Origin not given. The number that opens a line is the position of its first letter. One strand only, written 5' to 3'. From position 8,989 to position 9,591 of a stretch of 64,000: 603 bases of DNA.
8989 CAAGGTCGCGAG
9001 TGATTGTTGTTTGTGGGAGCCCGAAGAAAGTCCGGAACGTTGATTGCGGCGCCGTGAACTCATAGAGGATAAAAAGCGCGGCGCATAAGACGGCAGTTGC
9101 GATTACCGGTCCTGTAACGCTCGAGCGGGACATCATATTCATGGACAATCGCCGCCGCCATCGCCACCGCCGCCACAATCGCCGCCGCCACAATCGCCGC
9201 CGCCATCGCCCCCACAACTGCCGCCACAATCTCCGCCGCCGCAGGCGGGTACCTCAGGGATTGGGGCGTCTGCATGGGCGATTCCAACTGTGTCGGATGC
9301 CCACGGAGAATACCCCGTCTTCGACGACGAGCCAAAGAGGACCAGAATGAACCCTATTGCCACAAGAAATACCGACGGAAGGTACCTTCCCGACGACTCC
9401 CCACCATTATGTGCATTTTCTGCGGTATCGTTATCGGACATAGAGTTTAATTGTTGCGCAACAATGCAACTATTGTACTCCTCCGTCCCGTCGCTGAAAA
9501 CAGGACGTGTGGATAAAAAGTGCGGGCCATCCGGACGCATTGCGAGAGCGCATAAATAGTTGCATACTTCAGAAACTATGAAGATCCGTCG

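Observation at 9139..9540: Membrane protein with (GGGDC)n Cys/Gly/Asp repeat tail encoded by a 15-nt DNA tandem repeat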

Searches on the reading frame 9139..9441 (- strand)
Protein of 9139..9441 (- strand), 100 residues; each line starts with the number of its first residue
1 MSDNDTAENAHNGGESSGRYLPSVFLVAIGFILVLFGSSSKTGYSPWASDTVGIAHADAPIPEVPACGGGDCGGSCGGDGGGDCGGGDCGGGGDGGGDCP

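Call 20: find_homologous_proteins(query=A1, max_evalue=0.01)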
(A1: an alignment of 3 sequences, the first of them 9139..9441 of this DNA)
Query A1 (3 sequences) (100 aa, profile of the alignment): 14 proteins with E <= 0.01 among 8000 candidates.
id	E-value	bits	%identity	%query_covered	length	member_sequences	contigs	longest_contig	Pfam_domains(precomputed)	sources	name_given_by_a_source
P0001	1.2e-44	168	100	100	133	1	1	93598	-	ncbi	-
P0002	8.9e-41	156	59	82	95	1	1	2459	-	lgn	-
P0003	1.0e-32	130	31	80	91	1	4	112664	-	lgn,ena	-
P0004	6.3e-20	89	-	-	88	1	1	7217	-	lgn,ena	-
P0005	1.4e-7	49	-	-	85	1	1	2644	-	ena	-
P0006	2.5e-7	49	39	35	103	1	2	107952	-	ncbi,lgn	-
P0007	3.9e-5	42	62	13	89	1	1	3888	-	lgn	-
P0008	9.3e-5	40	-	-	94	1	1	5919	-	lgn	-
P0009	1.0e-4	40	49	76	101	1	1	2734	-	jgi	jgi:hypothetical protein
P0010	1.1e-4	40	80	10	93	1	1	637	-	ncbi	-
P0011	2.2e-4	39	35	52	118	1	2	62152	-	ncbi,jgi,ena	-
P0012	2.2e-3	36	-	-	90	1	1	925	-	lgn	-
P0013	3.3e-3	35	-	-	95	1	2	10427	-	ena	-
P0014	7.7e-3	34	-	-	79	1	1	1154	-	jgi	jgi:hypothetical protein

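Call 22: find_encoding_contigs(protein=P0006, flank=8000, max_places=2)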
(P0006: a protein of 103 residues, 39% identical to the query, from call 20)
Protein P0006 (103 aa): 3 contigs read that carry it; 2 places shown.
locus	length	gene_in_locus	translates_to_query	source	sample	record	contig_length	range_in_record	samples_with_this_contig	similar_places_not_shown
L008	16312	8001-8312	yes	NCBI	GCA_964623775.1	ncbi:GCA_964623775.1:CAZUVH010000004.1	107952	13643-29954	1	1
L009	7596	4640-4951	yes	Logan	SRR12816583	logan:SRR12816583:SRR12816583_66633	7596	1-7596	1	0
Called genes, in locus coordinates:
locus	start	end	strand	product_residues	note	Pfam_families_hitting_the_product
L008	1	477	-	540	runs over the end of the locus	PF14306:PUA_2, PF01747:ATP-sulfurylase, PF01583:APS_kinase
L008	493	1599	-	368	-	-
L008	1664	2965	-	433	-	-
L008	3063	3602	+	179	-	-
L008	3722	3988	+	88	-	-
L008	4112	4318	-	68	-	-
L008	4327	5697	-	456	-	-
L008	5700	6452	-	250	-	PF00881:Nitroreductase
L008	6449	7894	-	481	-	PF02624:YcaO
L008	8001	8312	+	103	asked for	-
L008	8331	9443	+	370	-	-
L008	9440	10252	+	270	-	PF13429:TPR_15, PF00515:TPR_1 (faint), PF07719:TPR_2 (faint), PF13432:TPR_16 (faint), PF13431:TPR_17 (faint), PF14559:TPR_19 (weak)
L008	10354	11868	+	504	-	PF00041:fn3 (faint)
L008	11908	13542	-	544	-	PF25292:Beta-prop_CGLA (faint), PF25293:Beta-prop_EMC1_N (faint), PF13360:PQQ_2, PF13570:Beta-prop_ACSF4, PF01011:PQQ (weak), PF13360:PQQ_2, PF13570:Beta-prop_ACSF4, PF13360:PQQ_2, +2 more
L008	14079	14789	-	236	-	PF00881:Nitroreductase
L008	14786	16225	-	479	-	PF02624:YcaO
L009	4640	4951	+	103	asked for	-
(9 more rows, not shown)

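Call 23: find_encoding_contigs(protein=P0011, flank=8000, max_places=2)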
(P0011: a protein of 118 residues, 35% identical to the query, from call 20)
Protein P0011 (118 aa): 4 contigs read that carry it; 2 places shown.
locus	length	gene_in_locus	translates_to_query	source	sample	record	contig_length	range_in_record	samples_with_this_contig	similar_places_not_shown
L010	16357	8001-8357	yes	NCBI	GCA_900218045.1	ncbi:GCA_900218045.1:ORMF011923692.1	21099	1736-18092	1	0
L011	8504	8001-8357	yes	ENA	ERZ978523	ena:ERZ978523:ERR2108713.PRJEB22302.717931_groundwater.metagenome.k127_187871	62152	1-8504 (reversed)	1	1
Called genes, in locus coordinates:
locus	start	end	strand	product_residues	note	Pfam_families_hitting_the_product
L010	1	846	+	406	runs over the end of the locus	PF00009:GTP_EFTU, PF03144:GTP_EFTU_D2, PF03143:GTP_EFTU_D3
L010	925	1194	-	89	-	PF15738:YafQ_toxin, PF05016:ParE_toxin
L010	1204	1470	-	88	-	PF04221:RelB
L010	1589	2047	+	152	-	PF00338:Ribosomal_S10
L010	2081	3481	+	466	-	PF26299:MurL_N, PF26298:MurL_epimerase_C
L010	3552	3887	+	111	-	-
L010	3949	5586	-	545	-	PF13360:PQQ_2, PF23414:Beta-prop_EML_2 (faint), PF13570:Beta-prop_ACSF4, PF07774:EMC1_C (faint), PF01011:PQQ (weak), PF13360:PQQ_2, PF13570:Beta-prop_ACSF4, PF13360:PQQ_2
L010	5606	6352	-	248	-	PF00881:Nitroreductase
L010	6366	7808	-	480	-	PF02624:YcaO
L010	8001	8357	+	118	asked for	-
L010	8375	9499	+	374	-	PF13428:TPR_14 (faint)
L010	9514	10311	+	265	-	PF13428:TPR_14 (faint), PF07719:TPR_2 (faint), PF13431:TPR_17 (faint), PF13429:TPR_15 (weak), PF00515:TPR_1 (faint), PF13432:TPR_16 (faint), PF14559:TPR_19 (weak)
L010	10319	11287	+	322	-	-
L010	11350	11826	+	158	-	-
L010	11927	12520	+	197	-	PF00297:Ribosomal_L3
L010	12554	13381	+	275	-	PF00573:Ribosomal_L4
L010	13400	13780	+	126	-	PF00276:Ribosomal_L23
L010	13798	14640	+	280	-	PF00181:Ribosomal_L2_N, PF03947:Ribosomal_L2_C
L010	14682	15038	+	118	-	PF18924:DUF5674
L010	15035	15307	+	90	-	-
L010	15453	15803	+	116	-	PF00203:Ribosomal_S19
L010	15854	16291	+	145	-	PF00237:Ribosomal_L22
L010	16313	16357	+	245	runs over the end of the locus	PF07650:KH_2, PF00189:Ribosomal_S3_C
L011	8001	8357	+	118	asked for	-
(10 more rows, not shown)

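Call 24: find_encoding_contigs(protein=P0013, flank=8000, max_places=2)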
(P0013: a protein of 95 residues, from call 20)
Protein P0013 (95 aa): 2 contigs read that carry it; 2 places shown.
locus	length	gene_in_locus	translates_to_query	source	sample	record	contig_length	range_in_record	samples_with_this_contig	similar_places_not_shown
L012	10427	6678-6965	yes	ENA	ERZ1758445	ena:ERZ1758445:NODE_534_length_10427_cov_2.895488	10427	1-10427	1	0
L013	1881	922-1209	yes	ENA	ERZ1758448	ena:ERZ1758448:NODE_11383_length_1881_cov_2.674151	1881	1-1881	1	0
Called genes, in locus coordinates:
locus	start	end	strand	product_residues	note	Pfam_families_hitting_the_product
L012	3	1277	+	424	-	?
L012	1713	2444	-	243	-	PF00881:Nitroreductase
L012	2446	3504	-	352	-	-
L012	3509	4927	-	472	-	PF02624:YcaO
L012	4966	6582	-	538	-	PF01011:PQQ (faint), PF13360:PQQ_2, PF25292:Beta-prop_CGLA (faint), PF07774:EMC1_C (faint), PF13570:Beta-prop_ACSF4 (weak), PF13360:PQQ_2, PF13570:Beta-prop_ACSF4, PF13360:PQQ_2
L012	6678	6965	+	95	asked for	-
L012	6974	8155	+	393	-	-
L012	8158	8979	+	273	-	PF13431:TPR_17 (faint), PF13181:TPR_8 (faint), PF07719:TPR_2 (faint), PF13371:TPR_9 (faint), PF14559:TPR_19 (faint), PF00515:TPR_1 (faint), PF13432:TPR_16 (faint), PF13424:TPR_12 (faint)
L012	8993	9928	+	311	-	-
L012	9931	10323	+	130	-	-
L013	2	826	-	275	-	?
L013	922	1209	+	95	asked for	-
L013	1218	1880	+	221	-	?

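Call 26: search_protein_families(library=ncbifam, proteins=[L012:3509-4927:-, L012:2446-3504:-, L012:1713-2444:-, L008:4327-5697:-, L012:8993-9928:+, L010:10319-11287:+], max_evalue=0.001)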
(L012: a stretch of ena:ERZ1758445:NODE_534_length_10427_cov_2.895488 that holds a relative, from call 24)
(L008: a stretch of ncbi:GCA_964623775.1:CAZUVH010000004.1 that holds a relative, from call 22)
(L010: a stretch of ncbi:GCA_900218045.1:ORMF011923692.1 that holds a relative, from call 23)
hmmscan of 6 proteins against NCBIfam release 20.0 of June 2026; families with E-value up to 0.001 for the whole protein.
L012:3509-4927:- (472 aa): 3 families
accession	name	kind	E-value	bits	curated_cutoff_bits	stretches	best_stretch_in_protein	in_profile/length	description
TIGR03604.1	TOMM_cyclo_SagD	subfamily_domain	4.3e-57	193.7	219.25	1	101-472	3-377/377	thiazole/oxazole-forming peptide maturase, SagD family component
TIGR03266.1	methan_mark_1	equivalog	1.7e-19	70.1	365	1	105-335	63-275/376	YcaO-related McrA-glycine thioamidation protein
TIGR00702.1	TIGR00702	domain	8.1e-17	61.3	75.65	1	103-345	57-285/377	YcaO-type kinase domain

L012:2446-3504:- (352 aa): 0 families

L012:1713-2444:- (243 aa): 2 families
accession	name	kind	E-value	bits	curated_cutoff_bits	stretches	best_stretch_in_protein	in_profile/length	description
TIGR03605.1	antibiot_sagB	domain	1.9e-28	99.1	78.4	1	83-232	18-169/173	SagB family peptide dehydrogenase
TIGR04511.1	SagB_rel_DH_2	exception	7.3e-17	61.5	240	1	41-203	164-335/380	putative peptide maturation dehydrogenase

L008:4327-5697:- (456 aa): 0 families

L012:8993-9928:+ (311 aa): 0 families

L010:10319-11287:+ (322 aa): 0 families

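Call 39: search_protein_representatives(alignment_id=A3)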
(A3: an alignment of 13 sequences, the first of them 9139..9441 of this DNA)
Query: 13 sequences, 92 profile positions. Proteins with E-value up to 0.001 (for the whole library): 264; up to 1e-10: 18; up to 1e-30: 0. The best 150 are listed.
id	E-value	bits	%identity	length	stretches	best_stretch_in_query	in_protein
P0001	4.7e-24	100.6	-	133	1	4-92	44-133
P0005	3.7e-22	94.5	-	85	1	1-89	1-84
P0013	4.6e-22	94.2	-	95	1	1-91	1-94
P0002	7.9e-21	90.3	-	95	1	3-92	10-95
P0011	3.3e-20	88.3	-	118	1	3-91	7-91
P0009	1.5e-19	86.2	-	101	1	8-92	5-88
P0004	1.6e-18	82.9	-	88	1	3-84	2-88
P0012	5.7e-17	77.9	-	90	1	2-92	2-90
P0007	1.9e-16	76.2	-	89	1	2-92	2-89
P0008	1.8e-15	73.1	-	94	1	3-91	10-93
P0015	1.2e-12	64.1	-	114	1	1-85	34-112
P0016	2.2e-12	63.2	-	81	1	8-88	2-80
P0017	3.2e-12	62.6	-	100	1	3-92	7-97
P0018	6.1e-12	61.8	-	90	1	3-83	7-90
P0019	9.5e-12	61.2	-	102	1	5-88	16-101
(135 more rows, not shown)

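Call 44: find_related_loci(query=A4, collection=genome_contigs, flank=10000)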
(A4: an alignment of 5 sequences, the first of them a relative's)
Query A4 (481 aa) in genome_contigs; peptide patterns used: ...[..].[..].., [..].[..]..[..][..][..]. (x = any residue, [..] = any of these).
259 stretches matched a pattern; 208 encode a relative of the query (tblastn E <= 1e-3); the best 80 are kept; 78 distinct loci.
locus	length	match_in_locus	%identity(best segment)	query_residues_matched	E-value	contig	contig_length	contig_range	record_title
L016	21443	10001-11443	100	1-481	0e+0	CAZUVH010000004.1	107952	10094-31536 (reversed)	MAG TPA_asm: uncultured Candidatus Saccharibacteria bacterium isolate SRP287051_co2_176 genome assembly, contig: NODE_40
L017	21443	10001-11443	67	1-481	0e+0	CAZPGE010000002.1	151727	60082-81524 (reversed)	MAG TPA_asm: uncultured Candidatus Saccharibacteria bacterium isolate ERP113451_co1_69 genome assembly, contig: NODE_33_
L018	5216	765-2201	62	1-481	0e+0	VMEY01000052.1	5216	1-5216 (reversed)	MAG: Parcubacteria group bacterium Athens0416_74 Athens041674_scaffold_8270, whole genome shotgun sequence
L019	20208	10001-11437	53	1-481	5e-164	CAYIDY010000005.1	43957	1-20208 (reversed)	MAG TPA_asm: uncultured Candidatus Saccharibacteria bacterium isolate ERP119705_co18_676 genome assembly, contig: NODE_8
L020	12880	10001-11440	52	1-480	8e-158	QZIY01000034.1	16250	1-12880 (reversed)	MAG: Candidatus Parcubacteria bacterium isolate SURF_53 Ga0104751_1005189, whole genome shotgun sequence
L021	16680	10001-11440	49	1-480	1e-155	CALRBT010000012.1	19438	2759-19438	MAG: Parcubacteria group bacterium isolate AH-24oct19-52 genome assembly, contig: AH-24oct19-C6228, whole genome shotgun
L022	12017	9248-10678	49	1-481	4e-152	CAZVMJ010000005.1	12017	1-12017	MAG TPA_asm: uncultured Candidatus Saccharibacteria bacterium isolate SRP292972_co3_52 genome assembly, contig: NODE_233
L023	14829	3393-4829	49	1-481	2e-150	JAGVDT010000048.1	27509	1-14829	MAG: Candidatus Paceibacterota bacterium isolate WC_15 c_000000143132, whole genome shotgun sequence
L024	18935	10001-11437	50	1-481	2e-146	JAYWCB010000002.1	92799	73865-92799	MAG: Candidatus Paceibacterota bacterium isolate GL94_DN_metabat_15 GL94_DN_metabat_15_1, whole genome shotgun sequence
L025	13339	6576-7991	49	1-481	2e-146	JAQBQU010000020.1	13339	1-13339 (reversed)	MAG: Candidatus Kaiserbacteria bacterium isolate RYN_381 scaffold_1901024, whole genome shotgun sequence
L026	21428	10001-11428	48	1-480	1e-145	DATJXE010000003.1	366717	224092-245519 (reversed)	MAG TPA_asm: Candidatus Paceibacterota bacterium isolate SMAG_U15118 k141_1970821, whole genome shotgun sequence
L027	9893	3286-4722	48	1-481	2e-144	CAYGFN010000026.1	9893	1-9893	MAG TPA_asm: uncultured Candidatus Saccharibacteria bacterium isolate ERP113451_co3_115 genome assembly, contig: NODE_58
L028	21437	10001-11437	63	1-481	0e+0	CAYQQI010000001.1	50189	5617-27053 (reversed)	MAG TPA_asm: uncultured Candidatus Saccharibacteria bacterium isolate binchicken_co264_107 genome assembly, contig: NODE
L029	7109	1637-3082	47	1-480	1e-137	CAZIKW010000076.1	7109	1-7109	MAG TPA_asm: uncultured Methanosarcinales archaeon isolate SRP278252_co1_207 genome assembly, contig: NODE_20145_length_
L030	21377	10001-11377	43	21-481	1e-125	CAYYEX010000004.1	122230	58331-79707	MAG TPA_asm: uncultured Candidatus Saccharibacteria bacterium isolate ERP113451_co1_280 genome assembly, contig: NODE_62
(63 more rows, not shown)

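Call 58: search_protein_families(library=pfam, proteins=[L008:6449-7894:-, L012:2446-3504:-], max_evalue=1)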
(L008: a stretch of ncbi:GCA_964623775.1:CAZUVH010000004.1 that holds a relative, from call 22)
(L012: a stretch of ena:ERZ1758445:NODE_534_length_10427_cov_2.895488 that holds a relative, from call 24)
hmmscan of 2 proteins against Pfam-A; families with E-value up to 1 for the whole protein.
L008:6449-7894:- (481 aa): 2 families
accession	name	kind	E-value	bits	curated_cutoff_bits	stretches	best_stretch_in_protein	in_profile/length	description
PF02624.21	YcaO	-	1e-41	143.8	25.7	1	105-440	6-324/325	YcaO cyclodehydratase, ATP-ad Mg2+-binding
PF08102.16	Antimicrobial_7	-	0.0048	17.6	25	1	15-35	21-41/43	Scorpion antimicrobial peptide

L012:2446-3504:- (352 aa): 1 family
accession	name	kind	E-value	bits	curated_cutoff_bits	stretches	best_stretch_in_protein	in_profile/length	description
PF23601.1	DUF7140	-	0.22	11.9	27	1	295-315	22-42/42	Domain of unknown function (DUF7140)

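Call 67: search_protein_families(library=ncbifam, alignment_id=A3, max_evalue=0.1)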
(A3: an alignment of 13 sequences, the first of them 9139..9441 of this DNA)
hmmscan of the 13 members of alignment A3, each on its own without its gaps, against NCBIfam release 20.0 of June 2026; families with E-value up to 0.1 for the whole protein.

A. member 1, window:9139-9441:- (100 aa): 0 families

B. families by the number of members that match (of 13 scanned): 4 families
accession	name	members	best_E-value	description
NF052523.2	TafF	1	0.01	TafF family fimbrial protein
NF053662.1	Glu_GABA_anti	1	0.048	glutamate/gamma-aminobutyrate antiporter GadC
TIGR00304.2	TIGR00304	1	0.052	TIGR00304 family membrane protein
NF043060.1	MAP_0585_fam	1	0.073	MAP_0585 family protein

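Call 68: search_protein_families(library=pfam, alignment_id=A3, max_evalue=0.1)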
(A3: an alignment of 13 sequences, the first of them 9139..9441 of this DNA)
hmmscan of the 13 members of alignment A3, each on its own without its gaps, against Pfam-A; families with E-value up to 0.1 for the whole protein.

A. member 1, window:9139-9441:- (100 aa): 0 families

B. families by the number of members that match (of 13 scanned): 4 families
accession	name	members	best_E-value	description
PF07172.16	GRP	1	0.0021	Glycine rich protein family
PF22807.2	TrAA12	1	0.02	TrAA12-like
PF11381.13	DUF3185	1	0.023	Protein of unknown function (DUF3185)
PF20061.4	DUF6460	1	0.052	Domain of unknown function (DUF6460)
